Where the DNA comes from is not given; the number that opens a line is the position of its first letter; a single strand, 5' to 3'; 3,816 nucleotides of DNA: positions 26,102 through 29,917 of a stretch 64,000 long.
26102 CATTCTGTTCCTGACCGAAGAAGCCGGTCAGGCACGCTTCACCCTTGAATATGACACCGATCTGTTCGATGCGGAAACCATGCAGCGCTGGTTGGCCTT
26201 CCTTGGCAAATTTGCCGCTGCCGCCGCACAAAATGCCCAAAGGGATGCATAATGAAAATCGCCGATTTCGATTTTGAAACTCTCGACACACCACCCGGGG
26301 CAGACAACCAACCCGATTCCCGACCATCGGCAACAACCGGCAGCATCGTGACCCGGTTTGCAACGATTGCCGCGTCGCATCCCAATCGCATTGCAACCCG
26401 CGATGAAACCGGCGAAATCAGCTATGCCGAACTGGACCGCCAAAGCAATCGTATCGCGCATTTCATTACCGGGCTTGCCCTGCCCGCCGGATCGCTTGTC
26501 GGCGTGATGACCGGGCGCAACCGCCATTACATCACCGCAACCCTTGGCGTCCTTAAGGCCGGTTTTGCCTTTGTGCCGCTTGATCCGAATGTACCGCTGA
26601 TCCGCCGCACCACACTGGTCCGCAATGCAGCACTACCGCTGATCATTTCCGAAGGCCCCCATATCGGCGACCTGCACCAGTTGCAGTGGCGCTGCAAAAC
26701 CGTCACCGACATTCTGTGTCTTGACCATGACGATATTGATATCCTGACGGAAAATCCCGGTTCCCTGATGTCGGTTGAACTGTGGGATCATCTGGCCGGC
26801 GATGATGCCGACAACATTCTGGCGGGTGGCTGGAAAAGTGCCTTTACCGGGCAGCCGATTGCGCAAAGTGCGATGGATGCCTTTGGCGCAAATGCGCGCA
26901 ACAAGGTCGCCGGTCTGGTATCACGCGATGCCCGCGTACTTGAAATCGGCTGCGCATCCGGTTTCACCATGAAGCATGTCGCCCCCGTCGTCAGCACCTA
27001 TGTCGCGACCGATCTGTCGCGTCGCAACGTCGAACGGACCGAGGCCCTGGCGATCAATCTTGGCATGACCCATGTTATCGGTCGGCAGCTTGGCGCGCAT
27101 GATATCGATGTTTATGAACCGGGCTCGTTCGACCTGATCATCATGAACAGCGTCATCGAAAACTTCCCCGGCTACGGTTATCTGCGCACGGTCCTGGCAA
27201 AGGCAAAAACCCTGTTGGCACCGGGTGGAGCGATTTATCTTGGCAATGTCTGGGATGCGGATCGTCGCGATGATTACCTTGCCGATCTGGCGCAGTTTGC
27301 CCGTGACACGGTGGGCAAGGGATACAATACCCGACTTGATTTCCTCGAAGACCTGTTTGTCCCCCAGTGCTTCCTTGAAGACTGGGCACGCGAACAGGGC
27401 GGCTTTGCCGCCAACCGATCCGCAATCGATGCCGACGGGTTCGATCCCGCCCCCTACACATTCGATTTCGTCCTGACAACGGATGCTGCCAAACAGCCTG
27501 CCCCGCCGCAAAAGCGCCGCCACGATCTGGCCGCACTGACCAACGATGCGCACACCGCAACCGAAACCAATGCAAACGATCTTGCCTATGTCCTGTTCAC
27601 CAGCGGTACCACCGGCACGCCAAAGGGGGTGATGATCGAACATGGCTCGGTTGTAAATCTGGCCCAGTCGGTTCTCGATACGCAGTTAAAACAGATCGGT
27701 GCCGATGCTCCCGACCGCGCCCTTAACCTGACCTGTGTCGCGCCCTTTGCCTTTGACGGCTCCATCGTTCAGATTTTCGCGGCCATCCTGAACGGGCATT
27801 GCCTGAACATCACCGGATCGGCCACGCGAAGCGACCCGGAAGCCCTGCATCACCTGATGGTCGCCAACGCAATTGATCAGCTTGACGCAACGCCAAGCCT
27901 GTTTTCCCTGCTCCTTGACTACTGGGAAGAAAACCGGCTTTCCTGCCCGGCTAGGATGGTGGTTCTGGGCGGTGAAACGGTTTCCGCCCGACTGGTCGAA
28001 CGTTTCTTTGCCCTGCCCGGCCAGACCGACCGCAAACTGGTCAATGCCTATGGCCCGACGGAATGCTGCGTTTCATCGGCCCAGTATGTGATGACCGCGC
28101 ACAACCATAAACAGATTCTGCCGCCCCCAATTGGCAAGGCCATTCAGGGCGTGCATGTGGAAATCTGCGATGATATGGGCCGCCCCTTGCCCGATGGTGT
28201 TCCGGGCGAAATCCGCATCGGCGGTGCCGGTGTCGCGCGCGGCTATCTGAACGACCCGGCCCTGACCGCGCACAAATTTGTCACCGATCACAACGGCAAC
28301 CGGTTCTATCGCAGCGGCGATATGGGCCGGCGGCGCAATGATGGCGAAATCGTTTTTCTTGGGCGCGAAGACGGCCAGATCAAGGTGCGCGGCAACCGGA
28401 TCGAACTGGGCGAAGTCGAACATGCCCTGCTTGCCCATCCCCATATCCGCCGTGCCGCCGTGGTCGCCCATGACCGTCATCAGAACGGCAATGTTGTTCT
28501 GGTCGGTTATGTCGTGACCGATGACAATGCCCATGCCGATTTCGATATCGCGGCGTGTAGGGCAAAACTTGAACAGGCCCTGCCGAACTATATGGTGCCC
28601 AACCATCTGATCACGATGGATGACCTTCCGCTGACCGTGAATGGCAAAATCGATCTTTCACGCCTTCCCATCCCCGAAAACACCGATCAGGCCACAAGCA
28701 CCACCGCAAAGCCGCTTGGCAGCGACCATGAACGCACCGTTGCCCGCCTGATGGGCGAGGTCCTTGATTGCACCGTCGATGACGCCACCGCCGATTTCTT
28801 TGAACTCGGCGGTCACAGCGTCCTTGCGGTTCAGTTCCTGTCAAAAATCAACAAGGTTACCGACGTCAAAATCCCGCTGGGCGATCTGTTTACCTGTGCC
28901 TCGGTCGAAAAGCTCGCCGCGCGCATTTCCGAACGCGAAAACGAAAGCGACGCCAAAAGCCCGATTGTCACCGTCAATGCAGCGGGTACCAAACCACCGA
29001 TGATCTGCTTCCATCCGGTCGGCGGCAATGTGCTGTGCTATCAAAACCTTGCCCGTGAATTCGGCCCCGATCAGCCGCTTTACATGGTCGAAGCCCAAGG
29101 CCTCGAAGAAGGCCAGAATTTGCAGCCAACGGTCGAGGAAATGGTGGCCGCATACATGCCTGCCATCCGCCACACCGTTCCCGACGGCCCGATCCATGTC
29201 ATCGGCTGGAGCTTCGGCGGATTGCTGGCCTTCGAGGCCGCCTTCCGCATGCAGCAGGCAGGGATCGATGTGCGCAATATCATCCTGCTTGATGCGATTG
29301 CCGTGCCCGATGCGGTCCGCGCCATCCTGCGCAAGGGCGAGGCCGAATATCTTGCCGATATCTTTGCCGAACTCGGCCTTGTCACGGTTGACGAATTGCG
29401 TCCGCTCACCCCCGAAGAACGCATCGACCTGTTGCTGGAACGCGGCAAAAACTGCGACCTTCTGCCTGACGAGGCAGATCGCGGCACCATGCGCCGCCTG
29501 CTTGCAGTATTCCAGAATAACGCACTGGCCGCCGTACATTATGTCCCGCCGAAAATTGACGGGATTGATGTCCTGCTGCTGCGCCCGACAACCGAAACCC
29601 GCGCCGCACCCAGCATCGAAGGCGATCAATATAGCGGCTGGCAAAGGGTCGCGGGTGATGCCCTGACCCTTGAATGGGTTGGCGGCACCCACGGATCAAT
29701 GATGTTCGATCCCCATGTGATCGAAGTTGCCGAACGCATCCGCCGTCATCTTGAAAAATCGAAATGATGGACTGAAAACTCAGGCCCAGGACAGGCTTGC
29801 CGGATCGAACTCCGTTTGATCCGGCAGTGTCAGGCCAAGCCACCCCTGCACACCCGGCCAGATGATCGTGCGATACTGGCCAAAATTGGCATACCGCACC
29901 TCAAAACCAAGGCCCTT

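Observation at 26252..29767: Interrupted adenylation domain: methyltransferase inserted between A2 and A3 cores in the terminal module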

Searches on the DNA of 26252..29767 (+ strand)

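Call 6: search_dna_similar(query=window:26252-29767:+, collection=plasmids, mode=near)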
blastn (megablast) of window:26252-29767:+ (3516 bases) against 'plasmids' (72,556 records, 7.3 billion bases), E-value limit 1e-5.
No match.

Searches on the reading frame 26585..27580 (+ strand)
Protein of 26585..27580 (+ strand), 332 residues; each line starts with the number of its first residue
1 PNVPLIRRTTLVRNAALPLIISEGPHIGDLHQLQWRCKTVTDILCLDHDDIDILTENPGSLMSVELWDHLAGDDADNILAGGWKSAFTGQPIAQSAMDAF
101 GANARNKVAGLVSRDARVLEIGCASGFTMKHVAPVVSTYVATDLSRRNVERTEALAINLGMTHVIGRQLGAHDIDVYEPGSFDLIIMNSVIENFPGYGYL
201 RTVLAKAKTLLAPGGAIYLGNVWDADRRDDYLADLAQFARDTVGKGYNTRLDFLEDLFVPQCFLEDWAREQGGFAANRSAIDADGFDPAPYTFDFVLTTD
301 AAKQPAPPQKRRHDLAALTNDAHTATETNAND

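Call 22: search_solved_structures(query=window:26585-27580:+, max_evalue=0.01, show_alignments=3)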
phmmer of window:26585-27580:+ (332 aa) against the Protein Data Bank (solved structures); distinct sequences matched with E-value up to 0.01: 6.
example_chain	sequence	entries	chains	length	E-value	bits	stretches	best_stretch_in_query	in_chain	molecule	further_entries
5wmm_A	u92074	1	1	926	9.7e-16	61.2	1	81-276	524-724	NRPS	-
9sm0_A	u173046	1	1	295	3.4e-06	29.9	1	116-236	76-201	Methyltransferase domain-containing protein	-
9sls_A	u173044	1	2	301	2.6e-05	27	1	116-236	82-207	Methyltransferase type 12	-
9sm1_A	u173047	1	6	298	0.00032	23.4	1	116-236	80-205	Methyltransferase domain protein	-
24ux_A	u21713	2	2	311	0.00036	23.2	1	116-236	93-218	Methyltransferase domain protein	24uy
3ofj_A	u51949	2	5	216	0.00067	22.3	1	117-228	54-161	Nodulation protein S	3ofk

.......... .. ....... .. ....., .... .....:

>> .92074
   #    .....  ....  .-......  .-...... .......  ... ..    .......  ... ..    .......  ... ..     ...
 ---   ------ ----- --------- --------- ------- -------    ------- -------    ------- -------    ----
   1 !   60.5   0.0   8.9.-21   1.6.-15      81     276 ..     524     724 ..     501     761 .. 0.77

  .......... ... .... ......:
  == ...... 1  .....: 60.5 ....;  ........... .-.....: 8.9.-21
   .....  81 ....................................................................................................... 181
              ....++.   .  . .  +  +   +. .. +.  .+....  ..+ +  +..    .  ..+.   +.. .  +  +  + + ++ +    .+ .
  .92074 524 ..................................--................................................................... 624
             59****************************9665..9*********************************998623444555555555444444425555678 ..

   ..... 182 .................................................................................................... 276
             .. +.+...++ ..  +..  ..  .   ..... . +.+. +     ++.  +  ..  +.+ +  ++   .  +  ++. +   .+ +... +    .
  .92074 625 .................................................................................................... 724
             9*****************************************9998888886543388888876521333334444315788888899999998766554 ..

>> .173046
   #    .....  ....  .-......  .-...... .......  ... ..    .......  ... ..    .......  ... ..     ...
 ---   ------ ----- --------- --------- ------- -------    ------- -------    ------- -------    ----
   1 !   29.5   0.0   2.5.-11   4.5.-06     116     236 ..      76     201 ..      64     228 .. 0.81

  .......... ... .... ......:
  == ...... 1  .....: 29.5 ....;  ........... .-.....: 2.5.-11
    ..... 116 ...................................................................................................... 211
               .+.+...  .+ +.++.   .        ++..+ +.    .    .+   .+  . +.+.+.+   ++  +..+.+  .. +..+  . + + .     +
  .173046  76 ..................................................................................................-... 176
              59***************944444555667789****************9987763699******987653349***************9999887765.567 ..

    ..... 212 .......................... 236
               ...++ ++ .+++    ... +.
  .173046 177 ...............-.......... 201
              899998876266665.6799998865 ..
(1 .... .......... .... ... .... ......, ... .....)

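Call 32: search_protein_representatives(protein=window:26666-27565:+)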
Query: 300 residues. Proteins with E-value up to 0.001 (for the whole library): 5411; up to 1e-10: 3490; up to 1e-30: 526. The best 150 are listed.
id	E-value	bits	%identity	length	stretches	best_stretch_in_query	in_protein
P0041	8.0e-148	508.1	36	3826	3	3-294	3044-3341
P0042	5.2e-140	482.5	37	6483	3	4-290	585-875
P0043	9.4e-108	376.6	39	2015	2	3-275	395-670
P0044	1.4e-107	376.0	38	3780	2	4-291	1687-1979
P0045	8.9e-106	370.1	36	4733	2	2-283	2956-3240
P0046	1.2e-102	359.9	37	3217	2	3-276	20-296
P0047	2.1e-102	359.1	35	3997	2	3-291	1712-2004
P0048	3.2e-101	355.1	39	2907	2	2-243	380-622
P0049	1.4e-100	353.1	58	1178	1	1-285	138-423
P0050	1.2e-99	350.0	38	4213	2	4-247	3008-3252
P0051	1.6e-98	346.3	36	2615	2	4-290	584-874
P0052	9.4e-95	333.9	35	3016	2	4-292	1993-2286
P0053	5.8e-90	318.2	37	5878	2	1-247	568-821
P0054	1.5e-88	313.6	37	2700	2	3-291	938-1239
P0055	2.3e-87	309.6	34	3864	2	3-245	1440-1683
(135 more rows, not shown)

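Call 53: search_protein_families(library=ncbifam, proteins=[window:26666-27565:+], max_evalue=0.001)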
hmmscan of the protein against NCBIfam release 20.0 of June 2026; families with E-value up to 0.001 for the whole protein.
window:26666-27565:+ (300 aa): 8 families
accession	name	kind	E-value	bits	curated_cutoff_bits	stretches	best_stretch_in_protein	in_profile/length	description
NF043040.1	corrin_prot_MT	hypoth_equivalog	5.4e-09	35.8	180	1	77-192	30-147/216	corrinoid protein-associated methyltransferase CpaM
NF041650.1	nod_mtase_NodS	equivalog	2.4e-06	27.4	300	1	90-199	41-146/190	nodulation methyltransferase NodS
TIGR01983.1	UbiG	equivalog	7.1e-06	25.5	102.95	1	87-193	49-152/228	bifunctional 2-polyprenyl-6-hydroxyphenol methylase/3-demethylubiquinol 3-O-methyltransferase UbiG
NF041537.1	ArsM_AhpD_UU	exception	5.5e-05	22.1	510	1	66-193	55-181/345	arsenite methyltransferase/AhpD domain selenoprotein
NF045667.1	MTase_DVU1556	equivalog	0.00049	19.6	155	1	86-199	21-126/213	DVU_1556 family methyltransferase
NF041675.1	sarc_dimgly_tmase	equivalog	0.00056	19.9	550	1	85-199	64-176/278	sarcosine/dimethylglycine N-methyltransferase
NF041536.1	ArsM_DUF2284_UU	exception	0.00057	18.3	575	1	83-194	72-182/459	arsenite methyltransferase/DUF2284 domain selenoprotein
TIGR02072.1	BioC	equivalog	0.00078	19.3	184.95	0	87-192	34-132/244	malonyl-ACP O-methyltransferase BioC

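Call 66: predict_structure(alignment_id=A2)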
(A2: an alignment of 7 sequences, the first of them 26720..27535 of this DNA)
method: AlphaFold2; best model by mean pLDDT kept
length: 272 residues; sequences in the alignment: 7
mean_pLDDT: 78.8   pTM: 0.82
mean pLDDT of the five models: 78.8, 78.1, 75.8, 74.7, 74.1
residues with pLDDT >= 90: 88; 70-90: 117; 50-70: 31; < 50: 36
segments of 3 or more residues with pLDDT < 50: 1-31
pLDDT, mean of each block of 10 residues (from residue 1): 30 41 47 59 82 90 91 83 87 88 82 91 85 96 64 82 94 90 89 89 64 81 89 90 88 89 69 49
secondary structure, 60 per line:
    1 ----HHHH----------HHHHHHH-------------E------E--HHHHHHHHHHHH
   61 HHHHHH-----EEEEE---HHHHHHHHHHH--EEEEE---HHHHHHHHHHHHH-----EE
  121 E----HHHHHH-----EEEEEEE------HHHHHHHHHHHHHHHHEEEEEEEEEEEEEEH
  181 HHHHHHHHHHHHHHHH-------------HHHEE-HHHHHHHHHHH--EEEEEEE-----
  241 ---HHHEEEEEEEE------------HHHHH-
elements in order: H5-8 H19-25 H49-66 E72-76 H80-90 E93-97 H101-113 E119-121 H126-131 E137-143 H150-165 E166-179 H180-196 H216-226 E229-235 E247-254 H267-271

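Call 69: fold_search(model_id=the predicted structure, library=pdb)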
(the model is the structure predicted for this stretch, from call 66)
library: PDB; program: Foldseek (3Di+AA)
matches with E <= 10: 1954; with E <= 0.001: 1197
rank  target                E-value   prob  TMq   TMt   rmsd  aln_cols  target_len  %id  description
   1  5wmm_A                1.1e-13  1.00  0.68  0.23   5.2       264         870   25  Crystal structure of an adenylation domain interrupted by a methylation domain (AMA4) from nonribosomal peptide synthe (released 2018-03-14)
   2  8zc7_A                4.3e-10  1.00  0.52  0.53   7.4       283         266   18  Crystallographic analysis of MitM, which catalyzes the post-mitosane modification in mitomycin biosynthesis (released 2024-11-27)
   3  1xxl_A                5.3e-10  1.00  0.51  0.58   5.9       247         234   13  The crystal structure of YcgJ protein from Bacillus subitilis at 2.1 A resolution (released 2004-11-23)
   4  3mgg_B                5.3e-10  1.00  0.48  0.52   8.1       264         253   16  Crystal Structure of Methyl Transferase from Methanosarcina mazei (released 2010-04-21)
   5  8zc8_B                8.3e-10  1.00  0.51  0.50   8.2       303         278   17  The structure of MitM and mitomycin A with SAH in mitomycin (released 2024-11-27)
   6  8zc8_A                1.1e-09  1.00  0.53  0.53   7.3       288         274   16  The structure of MitM and mitomycin A with SAH in mitomycin (released 2024-11-27)
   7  6uak                  1.5e-09  1.00  0.43  0.40  10.8       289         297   14  LahSb - C-terminal methyltransferase involved in RiPP biosynthesis (released 2019-12-04)
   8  5f8c_A                2.1e-09  1.00  0.50  0.39   6.3       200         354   16  Rv2258c-unbound (released 2016-06-29)
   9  3bus_B                2.4e-09  1.00  0.52  0.58   6.7       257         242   17  Crystal Structure of RebM (released 2008-03-25)
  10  8zc7_B                2.4e-09  1.00  0.54  0.55   7.5       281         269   18  Crystallographic analysis of MitM, which catalyzes the post-mitosane modification in mitomycin biosynthesis (released 2024-11-27)
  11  7rc3                  3.1e-09  1.00  0.42  0.32  12.4       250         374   18  Aeronamide N-methyltransferase, AerE (Y137F) (released 2022-03-30)
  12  6d6y                  3.7e-09  1.00  0.52  0.30   8.2       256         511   15  AprA Methyltransferase 2 - GNAT didomain in complex with SAH (released 2018-05-09)
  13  7rc2                  4.5e-09  1.00  0.42  0.32  12.4       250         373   18  Aeronamide N-methyltransferase, AerE (released 2022-03-30)
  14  5f8c_B                4.8e-09  1.00  0.49  0.38   7.4       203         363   16  Rv2258c-unbound (released 2016-06-29)
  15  2o57_D                5.1e-09  1.00  0.52  0.53   6.9       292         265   12  Crystal Structure of a putative sarcosine dimethylglycine methyltransferase from Galdieria sulphuraria (released 2006-12-19)
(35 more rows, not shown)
